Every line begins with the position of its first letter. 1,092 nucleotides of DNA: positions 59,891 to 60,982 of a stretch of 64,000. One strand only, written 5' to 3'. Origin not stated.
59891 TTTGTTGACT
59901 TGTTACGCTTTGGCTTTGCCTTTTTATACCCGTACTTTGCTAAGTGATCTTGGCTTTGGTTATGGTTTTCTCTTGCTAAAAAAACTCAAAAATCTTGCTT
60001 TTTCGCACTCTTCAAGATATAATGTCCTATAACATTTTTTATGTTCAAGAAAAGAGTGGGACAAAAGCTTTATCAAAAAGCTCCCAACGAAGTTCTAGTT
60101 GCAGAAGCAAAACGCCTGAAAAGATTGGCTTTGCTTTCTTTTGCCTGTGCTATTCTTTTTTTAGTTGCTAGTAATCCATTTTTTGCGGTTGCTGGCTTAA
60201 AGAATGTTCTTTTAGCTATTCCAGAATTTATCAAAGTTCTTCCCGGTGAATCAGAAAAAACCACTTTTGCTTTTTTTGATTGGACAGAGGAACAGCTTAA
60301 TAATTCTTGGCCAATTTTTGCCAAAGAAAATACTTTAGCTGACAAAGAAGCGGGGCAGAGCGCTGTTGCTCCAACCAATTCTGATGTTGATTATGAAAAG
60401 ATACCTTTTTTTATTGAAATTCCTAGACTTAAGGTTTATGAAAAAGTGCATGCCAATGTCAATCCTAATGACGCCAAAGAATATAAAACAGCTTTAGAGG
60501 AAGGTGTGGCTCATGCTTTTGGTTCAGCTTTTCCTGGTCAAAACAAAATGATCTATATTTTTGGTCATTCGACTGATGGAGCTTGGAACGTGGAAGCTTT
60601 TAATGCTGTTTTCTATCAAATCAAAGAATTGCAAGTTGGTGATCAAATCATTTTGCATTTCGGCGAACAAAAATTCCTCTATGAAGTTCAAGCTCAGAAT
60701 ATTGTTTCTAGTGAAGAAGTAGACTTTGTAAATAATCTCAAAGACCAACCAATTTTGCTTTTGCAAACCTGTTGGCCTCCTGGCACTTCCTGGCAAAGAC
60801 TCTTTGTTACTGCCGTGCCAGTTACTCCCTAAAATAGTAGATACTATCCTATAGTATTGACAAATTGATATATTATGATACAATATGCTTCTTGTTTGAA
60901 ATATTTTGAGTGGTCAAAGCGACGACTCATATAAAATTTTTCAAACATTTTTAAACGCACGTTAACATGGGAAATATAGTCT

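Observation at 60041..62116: Sortase with a nearby non-canonical substrate (KTPDTG + TM + KAKSLTK tail)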

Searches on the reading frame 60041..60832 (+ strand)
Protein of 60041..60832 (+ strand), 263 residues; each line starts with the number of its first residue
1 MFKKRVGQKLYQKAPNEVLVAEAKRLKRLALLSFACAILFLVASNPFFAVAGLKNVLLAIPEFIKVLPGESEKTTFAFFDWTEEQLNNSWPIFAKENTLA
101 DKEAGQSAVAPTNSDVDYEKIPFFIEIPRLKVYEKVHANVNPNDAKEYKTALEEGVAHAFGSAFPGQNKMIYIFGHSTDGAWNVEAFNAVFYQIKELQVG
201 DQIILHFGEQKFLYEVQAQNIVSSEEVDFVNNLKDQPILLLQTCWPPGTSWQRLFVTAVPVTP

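Call 3: search_protein_families(library=pfam, proteins=[window:60041-60832:+], max_evalue=0.1)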
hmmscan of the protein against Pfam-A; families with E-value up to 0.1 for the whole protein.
window:60041-60832:+ (263 aa): 1 family
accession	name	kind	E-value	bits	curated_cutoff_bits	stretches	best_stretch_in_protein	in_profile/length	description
PF04203.18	Sortase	-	1.8e-21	76.6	26.6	1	125-261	1-125/125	Sortase domain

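Call 4: search_protein_families(library=ncbifam, proteins=[window:60041-60832:+], max_evalue=0.1)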
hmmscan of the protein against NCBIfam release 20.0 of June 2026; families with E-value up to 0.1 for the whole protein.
window:60041-60832:+ (263 aa): 8 families
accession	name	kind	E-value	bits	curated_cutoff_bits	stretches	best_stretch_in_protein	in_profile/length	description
NF033746.1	class_D_sortase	subfamily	2.1e-14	53.5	165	1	150-246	31-116/135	class D sortase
NF058671.1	sortase_SrtD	exception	2.3e-14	53.5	140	1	149-246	84-170/187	class D sortase, LPxTATN-specific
NF033745.1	class_C_sortase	subfamily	2.6e-13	50.2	160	1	148-258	112-218/220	class C sortase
TIGR01076.1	sortase_fam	subfamily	5.3e-13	48.9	39.35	1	150-258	21-125/136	sortase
NF033747.1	class_E_sortase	subfamily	6.6e-08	32.6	160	1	83-259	38-204/211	class E sortase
TIGR03784.1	marine_sortase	equivalog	1.9e-05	24.3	158.25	1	190-246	102-158/174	class GN sortase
NF033748.1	class_F_sortase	subfamily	0.0039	16.8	166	1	122-244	11-133/155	class F sortase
NF053836.1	sortase_YLP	equivalog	0.008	16.1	125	1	218-261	150-194/195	putative sortase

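Call 7: find_homologous_proteins(query=window:60041-60832:+, max_evalue=0.001)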
Query window:60041-60832:+ (263 aa): 109 proteins with E <= 0.001 among 761 candidates.
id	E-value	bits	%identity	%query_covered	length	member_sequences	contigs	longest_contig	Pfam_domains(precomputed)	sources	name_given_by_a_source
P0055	6.9e-172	588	99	100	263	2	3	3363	PF04203.19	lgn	-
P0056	2.6e-126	438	74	99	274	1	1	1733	PF04203.19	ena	-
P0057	4.1e-120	418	70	100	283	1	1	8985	PF04203.19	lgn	-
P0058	4.0e-118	412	70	100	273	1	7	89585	PF04203.19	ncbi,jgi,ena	jgi:LPXTG-site transpeptidase (sortase) family protein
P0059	5.9e-115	401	67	99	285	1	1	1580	PF04203.19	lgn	-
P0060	9.7e-115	400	68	99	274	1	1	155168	PF04203.19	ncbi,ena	-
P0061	2.1e-113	396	64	99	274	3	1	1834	PF04203.19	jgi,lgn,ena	-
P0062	5.9e-113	395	66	99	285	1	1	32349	PF04203.19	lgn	-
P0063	2.3e-112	393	66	99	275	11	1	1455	PF04203.19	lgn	-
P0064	1.7e-111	390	66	100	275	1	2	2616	PF04203.19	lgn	-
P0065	1.8e-110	386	65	99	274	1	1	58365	PF04203.19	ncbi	-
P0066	2.3e-110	386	65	99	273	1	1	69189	PF04203.19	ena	-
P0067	1.1e-109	384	65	99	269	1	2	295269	PF04203.19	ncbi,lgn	-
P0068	2.1e-109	383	64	94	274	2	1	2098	PF04203.19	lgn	-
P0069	2.4e-109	383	65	99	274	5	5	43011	PF04203.19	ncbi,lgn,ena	-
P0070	5.6e-109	382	65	100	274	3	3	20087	PF04203.19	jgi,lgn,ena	-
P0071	6.0e-109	381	63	99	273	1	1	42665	PF04203.19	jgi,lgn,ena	-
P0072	9.0e-109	381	64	99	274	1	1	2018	PF04203.19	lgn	-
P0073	1.0e-108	381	64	100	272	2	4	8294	PF04203.19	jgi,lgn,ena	-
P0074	2.5e-108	379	64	99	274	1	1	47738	PF04203.19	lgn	-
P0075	6.3e-108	378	64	99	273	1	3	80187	PF04203.19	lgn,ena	-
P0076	1.3e-107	377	63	99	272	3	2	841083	PF04203.19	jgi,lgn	-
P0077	4.1e-107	375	62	100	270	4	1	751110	PF04203.19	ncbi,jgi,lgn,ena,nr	ncbi:sortase [Patescibacteria group bacterium]|nr:sortase [Patescibacteria group bacterium]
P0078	5.1e-106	372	61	100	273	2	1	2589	PF04203.19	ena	-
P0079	1.1e-105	371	62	99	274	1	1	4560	PF04203.19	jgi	jgi:LPXTG-site transpeptidase (sortase) family protein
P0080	3.9e-105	369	63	100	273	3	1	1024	PF04203.19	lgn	-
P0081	8.4e-105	368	63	100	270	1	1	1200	PF04203.19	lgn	-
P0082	4.8e-104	365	61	99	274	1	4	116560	PF04203.19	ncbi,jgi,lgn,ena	jgi:LPXTG-site transpeptidase (sortase) family protein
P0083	5.1e-103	362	61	99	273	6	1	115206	PF04203.19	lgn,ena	-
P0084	5.4e-103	362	62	99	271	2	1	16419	PF04203.19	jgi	jgi:LPXTG-site transpeptidase (sortase) family protein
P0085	2.1e-102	360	59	99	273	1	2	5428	PF04203.19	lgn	-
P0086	2.4e-102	360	59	99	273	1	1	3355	PF04203.19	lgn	-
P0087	3.4e-102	359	62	100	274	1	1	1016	PF04203.19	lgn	-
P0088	5.1e-102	359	61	99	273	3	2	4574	PF04203.19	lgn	-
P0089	1.4e-101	357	62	99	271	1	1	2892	PF04203.19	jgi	jgi:LPXTG-site transpeptidase (sortase) family protein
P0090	1.7e-101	357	61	99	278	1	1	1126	PF04203.19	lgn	-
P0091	1.8e-101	357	60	99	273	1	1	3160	PF04203.19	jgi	jgi:LPXTG-site transpeptidase (sortase) family protein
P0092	3.7e-101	356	61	99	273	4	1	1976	PF04203.19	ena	-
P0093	4.0e-101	356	58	99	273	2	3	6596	PF04203.19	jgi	-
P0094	1.3e-100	354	59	99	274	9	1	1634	PF04203.19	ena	-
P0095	3.3e-100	353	60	100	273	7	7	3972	PF04203.19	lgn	-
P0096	4.3e-99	349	57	100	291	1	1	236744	PF04203.19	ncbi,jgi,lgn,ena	-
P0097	5.0e-99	349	59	94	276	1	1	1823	PF04203.19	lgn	-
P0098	1.0e-98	348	61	100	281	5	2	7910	PF04203.19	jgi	jgi:LPXTG-site transpeptidase (sortase) family protein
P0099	1.7e-98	347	60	99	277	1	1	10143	PF04203.19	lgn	-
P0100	5.6e-98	346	59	99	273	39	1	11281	PF04203.19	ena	-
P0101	7.0e-98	345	58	98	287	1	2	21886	PF04203.19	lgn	-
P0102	1.1e-97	345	59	99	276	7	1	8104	PF04203.19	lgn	-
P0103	1.2e-97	344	58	98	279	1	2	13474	PF04203.19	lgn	-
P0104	9.4e-97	342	58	99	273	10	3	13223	PF04203.19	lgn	-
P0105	4.5e-95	336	76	74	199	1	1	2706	PF04203.19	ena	-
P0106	6.1e-93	329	56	99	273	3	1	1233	PF04203.19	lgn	-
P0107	3.7e-89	317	52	98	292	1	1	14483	PF04203.19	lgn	-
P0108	2.9e-86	307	57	99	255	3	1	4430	PF04203.19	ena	-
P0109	3.3e-86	307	57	99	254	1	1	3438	PF04203.19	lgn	-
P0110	1.1e-85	305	58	99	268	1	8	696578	PF04203.19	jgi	jgi:LPXTG-site transpeptidase (sortase) family protein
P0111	1.2e-85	305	54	98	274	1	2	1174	PF04203.19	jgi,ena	-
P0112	1.6e-85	305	52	99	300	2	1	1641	PF04203.19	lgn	-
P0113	3.5e-85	304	57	99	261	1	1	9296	PF04203.19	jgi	-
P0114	1.6e-84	301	53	96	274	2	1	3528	PF04203.19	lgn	-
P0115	7.0e-84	299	54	99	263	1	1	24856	PF04203.19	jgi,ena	jgi:LPXTG-site transpeptidase (sortase) family protein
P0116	9.0e-83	296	54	99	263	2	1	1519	PF04203.19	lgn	-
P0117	1.8e-82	295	53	96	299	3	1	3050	PF04203.19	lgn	-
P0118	2.2e-82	294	56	97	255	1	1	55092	PF04203.19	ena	-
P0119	5.1e-81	290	55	99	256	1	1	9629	PF04203.19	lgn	-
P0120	5.1e-79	283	52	99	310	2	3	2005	PF04203.19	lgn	-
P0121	2.7e-78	281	50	97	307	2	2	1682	PF04203.19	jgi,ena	-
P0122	4.9e-77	277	50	97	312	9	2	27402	PF04203.19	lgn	-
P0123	7.1e-77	276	52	98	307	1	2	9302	PF04203.19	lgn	-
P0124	1.2e-69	253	48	100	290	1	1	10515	PF04203.19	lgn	-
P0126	4.3e-64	235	44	98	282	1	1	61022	PF04203.19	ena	-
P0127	1.1e-48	184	52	59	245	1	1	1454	PF04203.19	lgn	-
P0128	6.1e-45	172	40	95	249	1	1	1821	PF04203.19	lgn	-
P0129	4.5e-41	159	49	59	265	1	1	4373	PF04203.19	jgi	jgi:LPXTG-site transpeptidase (sortase) family protein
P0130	1.7e-39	154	36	91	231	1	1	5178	PF04203.19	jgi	-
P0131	7.4e-39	152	48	60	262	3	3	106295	PF04203.19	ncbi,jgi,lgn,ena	-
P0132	1.5e-36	144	45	63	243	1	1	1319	PF04203.19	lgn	-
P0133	2.0e-36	144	50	53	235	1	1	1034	PF04203.19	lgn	-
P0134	2.9e-36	143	46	65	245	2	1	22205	PF04203.19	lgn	-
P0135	2.4e-34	137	46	59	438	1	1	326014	PF04203.19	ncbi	-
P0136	2.6e-33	134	45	53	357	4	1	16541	PF04203.19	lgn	-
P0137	4.1e-33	133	47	52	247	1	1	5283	PF04203.19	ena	-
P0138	4.4e-33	133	47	52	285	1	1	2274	PF04203.19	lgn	-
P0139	4.8e-33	133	44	52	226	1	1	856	PF04203.19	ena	-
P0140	7.2e-33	132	44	53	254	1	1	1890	PF04203.19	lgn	-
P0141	2.7e-32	130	47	52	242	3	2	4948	PF04203.19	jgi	jgi:sortase A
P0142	1.0e-31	128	41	65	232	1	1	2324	PF04203.19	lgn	-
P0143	1.0e-31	128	46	52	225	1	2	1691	PF04203.19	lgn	-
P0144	1.4e-31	128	46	52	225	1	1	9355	PF04203.19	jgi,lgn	jgi:LPXTG-site transpeptidase (sortase) family protein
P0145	1.4e-31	128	46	52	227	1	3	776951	PF04203.19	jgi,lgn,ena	-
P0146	4.0e-31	126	46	52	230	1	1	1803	PF04203.19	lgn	-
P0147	7.8e-31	126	44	52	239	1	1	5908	PF04203.19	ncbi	-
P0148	8.2e-31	125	38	64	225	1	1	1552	PF04203.19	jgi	jgi:LPXTG-site transpeptidase (sortase) family protein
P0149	9.2e-31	125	42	52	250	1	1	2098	PF04203.19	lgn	-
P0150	1.1e-30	125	45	53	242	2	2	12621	PF04203.19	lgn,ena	-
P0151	1.3e-30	125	45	52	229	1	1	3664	PF04203.19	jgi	jgi:LPXTG-site transpeptidase (sortase) family protein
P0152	4.6e-30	123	41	60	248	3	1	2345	PF04203.19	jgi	jgi:sortase A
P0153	2.3e-29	121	46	53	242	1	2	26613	PF04203.19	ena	-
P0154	3.8e-29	120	44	53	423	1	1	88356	PF04203.19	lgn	-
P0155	1.8e-28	118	41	53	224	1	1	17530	PF04203.19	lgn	-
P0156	2.4e-24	104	40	53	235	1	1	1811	PF04203.19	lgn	-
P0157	2.5e-24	104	40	52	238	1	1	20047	PF04203.19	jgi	jgi:LPXTG-site transpeptidase (sortase) family protein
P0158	1.5e-13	69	33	53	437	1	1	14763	PF04203.19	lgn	-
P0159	6.8e-10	57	31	53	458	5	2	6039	PF04203.19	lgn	-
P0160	8.4e-10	57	31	53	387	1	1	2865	PF04203.19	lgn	-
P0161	5.6e-9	54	28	53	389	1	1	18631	PF04203.19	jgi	jgi:sortase A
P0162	4.7e-5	41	25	72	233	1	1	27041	PF04203.19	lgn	-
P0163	2.3e-4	39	26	52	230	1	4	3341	PF04203.19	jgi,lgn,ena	-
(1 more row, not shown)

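Call 13: find_related_loci(query=A1, collection=genome_contigs, flank=10000)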
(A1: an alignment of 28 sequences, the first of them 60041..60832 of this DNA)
Query A1 (263 aa) in genome_contigs; peptide patterns used: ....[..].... (x = any residue, [..] = any of these).
597 stretches matched a pattern (row limit reached: there are more); 591 encode a relative of the query (tblastn E <= 1e-3); the best 80 are kept; 79 distinct loci.
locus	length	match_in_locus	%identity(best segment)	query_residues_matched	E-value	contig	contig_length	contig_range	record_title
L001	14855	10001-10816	70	1-262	3e-127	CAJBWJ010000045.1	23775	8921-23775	uncultured bacterium isolate Loc080925-5-5m_bin-0562 genome assembly, contig: bin-0562:45/86, whole genome shotgun seque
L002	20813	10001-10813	68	1-261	2e-122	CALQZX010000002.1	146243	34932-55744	MAG: Parcubacteria group bacterium isolate MiH-14oct19-109 genome assembly, contig: MiH-14oct19-C63, whole genome shotgu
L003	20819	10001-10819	66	1-262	1e-119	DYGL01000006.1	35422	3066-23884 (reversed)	MAG TPA_asm: Candidatus Microgenomatus sp. isolate BE2012_4_39_12 Afr_mines_BE2012_612_length_35422_cov_5_216473, whole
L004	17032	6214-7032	67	1-262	2e-119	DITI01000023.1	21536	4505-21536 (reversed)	MAG TPA_asm: Candidatus Pacebacteria bacterium UBA6188 UBA6188_contig_208857, whole genome shotgun sequence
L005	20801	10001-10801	65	1-261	3e-119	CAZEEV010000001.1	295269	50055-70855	MAG TPA_asm: uncultured Pseudomonadales bacterium isolate SRP294416_co1_79 genome assembly, contig: NODE_5_length_295269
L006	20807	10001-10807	62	1-262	1e-116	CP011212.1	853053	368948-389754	MAG: candidate division TM6 bacterium GW2011_GWF2_28_16 chromosome, complete genome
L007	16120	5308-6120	61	1-261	2e-113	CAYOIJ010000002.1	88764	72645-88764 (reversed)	MAG TPA_asm: uncultured Pseudomonadales bacterium isolate binchicken_co45_383 genome assembly, contig: NODE_220_length_8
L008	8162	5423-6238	64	1-263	7e-111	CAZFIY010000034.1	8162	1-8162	MAG TPA_asm: uncultured Pseudomonadales bacterium isolate SRP192927_co2_730 genome assembly, contig: NODE_18434_length_8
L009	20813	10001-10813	61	1-261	9e-110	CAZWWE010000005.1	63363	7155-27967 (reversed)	MAG TPA_asm: uncultured Pseudomonadales bacterium isolate SRP216815_co1_233 genome assembly, contig: NODE_506_length_633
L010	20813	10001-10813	58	1-261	2e-108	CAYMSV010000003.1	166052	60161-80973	MAG TPA_asm: uncultured Pseudomonadales bacterium isolate SRP241326_co1_55 genome assembly, contig: NODE_142_length_1660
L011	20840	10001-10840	61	1-262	1e-108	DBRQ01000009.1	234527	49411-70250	MAG TPA_asm: Candidatus Pacebacteria bacterium UBA1364 UBA1364_contig_680, whole genome shotgun sequence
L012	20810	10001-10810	58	1-261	6e-108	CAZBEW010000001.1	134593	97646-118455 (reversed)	MAG TPA_asm: uncultured Pseudomonadales bacterium isolate SRP294416_co3_632 genome assembly, contig: NODE_45_length_1345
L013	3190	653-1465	57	1-261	3e-110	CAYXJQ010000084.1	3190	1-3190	MAG TPA_asm: uncultured Pseudomonadales bacterium isolate SRP067234_co1_163 genome assembly, contig: k99_535612, whole g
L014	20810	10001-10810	62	1-261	9e-107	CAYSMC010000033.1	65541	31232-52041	MAG TPA_asm: uncultured Pseudomonadales bacterium isolate SRP067234_co1_86 genome assembly, contig: k99_51088, whole gen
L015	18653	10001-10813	57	1-262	9e-106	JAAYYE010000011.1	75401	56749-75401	MAG: Candidatus Paceibacterota bacterium isolate AS06rmzACSIP_209 313631_AS06, whole genome shotgun sequence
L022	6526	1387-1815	52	116-258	4e-48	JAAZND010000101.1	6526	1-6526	MAG: Candidatus Beckwithbacteria bacterium isolate AS27yjCOA_127 172451_AS27, whole genome shotgun sequence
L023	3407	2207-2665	48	105-261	3e-44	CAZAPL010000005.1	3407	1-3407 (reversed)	MAG TPA_asm: uncultured Gammaproteobacteria bacterium isolate SRP231805_co4_153 genome assembly, contig: k141_330614, wh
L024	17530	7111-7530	51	123-262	8e-44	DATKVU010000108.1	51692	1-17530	MAG TPA_asm: Clostridia bacterium isolate SMAG_U14141 k141_1285748, whole genome shotgun sequence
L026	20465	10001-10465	47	108-260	4e-42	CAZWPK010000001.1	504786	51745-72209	MAG TPA_asm: uncultured Pseudomonadales bacterium isolate binchicken_co347_42 genome assembly, contig: NODE_5_length_504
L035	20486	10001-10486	42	89-260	4e-40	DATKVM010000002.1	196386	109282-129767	MAG TPA_asm: Patescibacteria group bacterium isolate SMAG_U14133 k141_1057891, whole genome shotgun sequence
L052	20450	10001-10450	43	99-258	2e-38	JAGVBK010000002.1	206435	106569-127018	MAG: Candidatus Shapirobacteria bacterium isolate DeMMO6_54 c_000000104639, whole genome shotgun sequence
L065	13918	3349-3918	38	80-261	3e-38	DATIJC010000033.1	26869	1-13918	MAG TPA_asm: Patescibacteria group bacterium isolate SMAG_U15681 k141_59745, whole genome shotgun sequence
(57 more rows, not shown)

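Call 23: search_solved_structures(query=A1, max_evalue=0.001, show_alignments=1)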
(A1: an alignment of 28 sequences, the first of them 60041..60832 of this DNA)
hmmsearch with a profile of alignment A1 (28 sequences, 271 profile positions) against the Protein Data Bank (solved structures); distinct sequences matched with E-value up to 0.001: 50.
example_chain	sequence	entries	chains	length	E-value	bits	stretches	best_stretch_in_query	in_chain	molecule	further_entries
6ixz_A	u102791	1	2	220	1.1e-15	61.2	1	114-263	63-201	Sortase family protein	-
4d70_A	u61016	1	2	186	1.6e-15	60.7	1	86-235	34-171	SORTASE FAMILY PROTEIN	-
7d6p_A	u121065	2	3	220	5.1e-15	59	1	114-251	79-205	Sortase family protein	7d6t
2xwg_A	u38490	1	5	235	1.3e-14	57.6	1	73-252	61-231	SORTASE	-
5k9a_A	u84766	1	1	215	3.3e-13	53.1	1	114-255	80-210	Putative fimbrial associated sortase-like protein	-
6bwe_A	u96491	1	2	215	3.5e-13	53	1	115-255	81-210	Putative fimbrial associated sortase-like protein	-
8t28_A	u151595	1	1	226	7.2e-13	51.9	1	114-258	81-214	Class C sortase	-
2w1k_A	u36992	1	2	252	2.2e-12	50.4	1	63-258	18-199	PUTATIVE SORTASE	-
8gr6_A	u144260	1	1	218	5.6e-12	49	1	66-251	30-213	Sortase-like protein, putative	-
4d7w_A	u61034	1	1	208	4e-11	46.2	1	104-255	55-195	SORTASE FAMILY PROTEIN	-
7cg9_A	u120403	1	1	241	8e-11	45.2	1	62-255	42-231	Class C sortase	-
7f87_A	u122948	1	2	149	3.5e-10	43.1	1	180-260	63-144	Class A sortase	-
7cfj_A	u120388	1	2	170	4.8e-10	42.7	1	180-259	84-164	Class A sortase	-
9iok_A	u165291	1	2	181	4.8e-10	42.7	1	176-257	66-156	Peptidase C60, sortase A and B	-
9iv0_A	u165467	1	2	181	4.9e-10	42.7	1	176-257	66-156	Peptidase C60, sortase A and B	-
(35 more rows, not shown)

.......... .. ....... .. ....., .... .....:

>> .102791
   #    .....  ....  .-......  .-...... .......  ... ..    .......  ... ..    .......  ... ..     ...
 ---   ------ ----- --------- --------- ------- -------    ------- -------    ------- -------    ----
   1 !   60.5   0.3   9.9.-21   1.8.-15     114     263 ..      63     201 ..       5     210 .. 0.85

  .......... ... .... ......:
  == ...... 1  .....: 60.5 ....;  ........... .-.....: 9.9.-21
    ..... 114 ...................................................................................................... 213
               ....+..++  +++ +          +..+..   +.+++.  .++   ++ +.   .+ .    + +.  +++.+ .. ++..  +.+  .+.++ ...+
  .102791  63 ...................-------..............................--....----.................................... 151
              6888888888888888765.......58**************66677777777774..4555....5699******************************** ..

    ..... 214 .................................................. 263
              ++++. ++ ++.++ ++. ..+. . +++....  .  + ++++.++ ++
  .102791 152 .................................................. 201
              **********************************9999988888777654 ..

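Call 37: predict_structure(alignment_id=A3)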
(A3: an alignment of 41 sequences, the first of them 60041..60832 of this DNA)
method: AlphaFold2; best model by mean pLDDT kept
length: 263 residues; sequences in the alignment: 41
mean_pLDDT: 74.7   pTM: 0.53
mean pLDDT of the five models: 74.7, 73.3, 72.2, 71.4, 70.6
residues with pLDDT >= 90: 98; 70-90: 64; 50-70: 61; < 50: 40
segments of 3 or more residues with pLDDT < 50: 1-3, 89-114, 182-188
pLDDT, mean of each block of 10 residues (from residue 1): 49 63 84 92 73 56 53 55 54 37 37 65 94 93 89 90 93 79 48 90 96 97 87 94 83 93 77
secondary structure, 60 per line:
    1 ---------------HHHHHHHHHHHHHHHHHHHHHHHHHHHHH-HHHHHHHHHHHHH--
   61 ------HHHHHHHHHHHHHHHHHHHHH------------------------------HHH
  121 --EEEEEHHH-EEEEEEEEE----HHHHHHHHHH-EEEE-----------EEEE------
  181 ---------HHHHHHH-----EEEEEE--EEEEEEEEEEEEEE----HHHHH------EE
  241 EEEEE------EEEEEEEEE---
elements in order: H16-44 H46-58 H67-87 E123-127 E132-140 H145-154 E156-159 E171-174 H190-196 E202-207 E210-223 H228-232 E239-245 E252-260
